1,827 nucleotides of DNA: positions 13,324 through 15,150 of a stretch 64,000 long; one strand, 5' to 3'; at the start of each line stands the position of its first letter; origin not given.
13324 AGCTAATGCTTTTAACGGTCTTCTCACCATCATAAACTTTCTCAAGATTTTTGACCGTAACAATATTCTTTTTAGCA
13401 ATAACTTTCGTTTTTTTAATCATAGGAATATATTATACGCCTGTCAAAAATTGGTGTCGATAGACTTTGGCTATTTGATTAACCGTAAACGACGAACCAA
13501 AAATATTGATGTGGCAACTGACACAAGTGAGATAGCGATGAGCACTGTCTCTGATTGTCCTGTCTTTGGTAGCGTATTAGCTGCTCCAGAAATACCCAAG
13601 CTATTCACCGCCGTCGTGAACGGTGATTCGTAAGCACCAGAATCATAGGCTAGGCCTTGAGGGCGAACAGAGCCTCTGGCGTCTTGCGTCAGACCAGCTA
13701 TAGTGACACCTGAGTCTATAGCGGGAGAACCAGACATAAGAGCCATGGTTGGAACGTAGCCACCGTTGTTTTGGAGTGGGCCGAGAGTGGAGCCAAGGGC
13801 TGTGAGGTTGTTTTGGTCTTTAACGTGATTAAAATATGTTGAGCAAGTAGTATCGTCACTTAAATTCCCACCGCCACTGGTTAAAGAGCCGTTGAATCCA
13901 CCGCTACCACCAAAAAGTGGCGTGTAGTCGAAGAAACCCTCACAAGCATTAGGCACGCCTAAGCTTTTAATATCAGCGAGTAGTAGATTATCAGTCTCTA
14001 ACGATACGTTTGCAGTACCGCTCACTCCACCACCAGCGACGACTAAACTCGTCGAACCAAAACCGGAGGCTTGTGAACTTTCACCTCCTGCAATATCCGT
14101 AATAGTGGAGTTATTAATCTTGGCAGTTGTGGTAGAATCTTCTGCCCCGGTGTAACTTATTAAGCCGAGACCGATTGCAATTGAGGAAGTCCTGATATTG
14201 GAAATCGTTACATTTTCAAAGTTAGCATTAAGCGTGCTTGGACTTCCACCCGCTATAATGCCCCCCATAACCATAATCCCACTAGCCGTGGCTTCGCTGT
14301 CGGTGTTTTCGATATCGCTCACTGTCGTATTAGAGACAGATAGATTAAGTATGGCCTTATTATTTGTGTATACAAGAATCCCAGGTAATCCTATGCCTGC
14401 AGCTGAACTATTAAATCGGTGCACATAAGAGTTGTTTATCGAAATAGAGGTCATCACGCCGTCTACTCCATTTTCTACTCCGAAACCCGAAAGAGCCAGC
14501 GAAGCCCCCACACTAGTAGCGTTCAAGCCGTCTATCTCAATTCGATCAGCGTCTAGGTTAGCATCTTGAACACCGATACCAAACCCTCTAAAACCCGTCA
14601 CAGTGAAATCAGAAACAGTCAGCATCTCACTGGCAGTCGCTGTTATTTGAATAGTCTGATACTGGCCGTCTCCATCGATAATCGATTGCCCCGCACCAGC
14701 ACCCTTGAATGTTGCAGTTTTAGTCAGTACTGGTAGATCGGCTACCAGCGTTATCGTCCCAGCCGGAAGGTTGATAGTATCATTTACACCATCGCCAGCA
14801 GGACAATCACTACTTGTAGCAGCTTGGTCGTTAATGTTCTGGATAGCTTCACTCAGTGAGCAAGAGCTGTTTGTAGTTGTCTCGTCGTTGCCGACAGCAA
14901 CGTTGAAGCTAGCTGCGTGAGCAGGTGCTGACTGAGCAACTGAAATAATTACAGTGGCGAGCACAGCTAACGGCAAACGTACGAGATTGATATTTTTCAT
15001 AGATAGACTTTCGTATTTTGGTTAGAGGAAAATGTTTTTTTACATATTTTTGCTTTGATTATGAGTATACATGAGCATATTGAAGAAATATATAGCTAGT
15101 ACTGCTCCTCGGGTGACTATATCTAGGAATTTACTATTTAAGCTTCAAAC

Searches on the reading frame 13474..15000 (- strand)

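Call 66: search_protein_families(library=pfam, proteins=[L008:11416-13089:+, L008:13368-14711:-], max_evalue=0.1)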
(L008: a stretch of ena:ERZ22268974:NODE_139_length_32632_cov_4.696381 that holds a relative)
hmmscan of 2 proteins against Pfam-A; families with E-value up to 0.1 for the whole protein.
L008:11416-13089:+ (558 aa): 1 family
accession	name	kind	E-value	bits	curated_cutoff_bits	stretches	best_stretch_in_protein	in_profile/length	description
PF04607.23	RelA_SpoT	-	1.6e-06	28.8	27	1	338-479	3-111/113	Region found in RelA / SpoT proteins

L008:13368-14711:- (448 aa): 0 families

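Call 72: search_protein_families(library=padloc, proteins=[L008:11416-13089:+, L008:13368-14711:-, L013:2634-4874:-], max_evalue=0.01)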
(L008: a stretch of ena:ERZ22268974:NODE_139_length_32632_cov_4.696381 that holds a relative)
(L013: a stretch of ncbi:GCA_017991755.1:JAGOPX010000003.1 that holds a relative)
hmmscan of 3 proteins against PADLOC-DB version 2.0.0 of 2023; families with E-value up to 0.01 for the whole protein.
L008:11416-13089:+ (558 aa): 0 families

L008:13368-14711:- (448 aa): 0 families

L013:2634-4874:- (747 aa): 0 families

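Call 73: search_protein_families(library=phrogs, proteins=[L008:13368-14711:-], max_evalue=0.001)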
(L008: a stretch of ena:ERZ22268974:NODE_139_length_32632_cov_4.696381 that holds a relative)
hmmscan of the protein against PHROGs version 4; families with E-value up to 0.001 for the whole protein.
L008:13368-14711:- (448 aa): 0 families
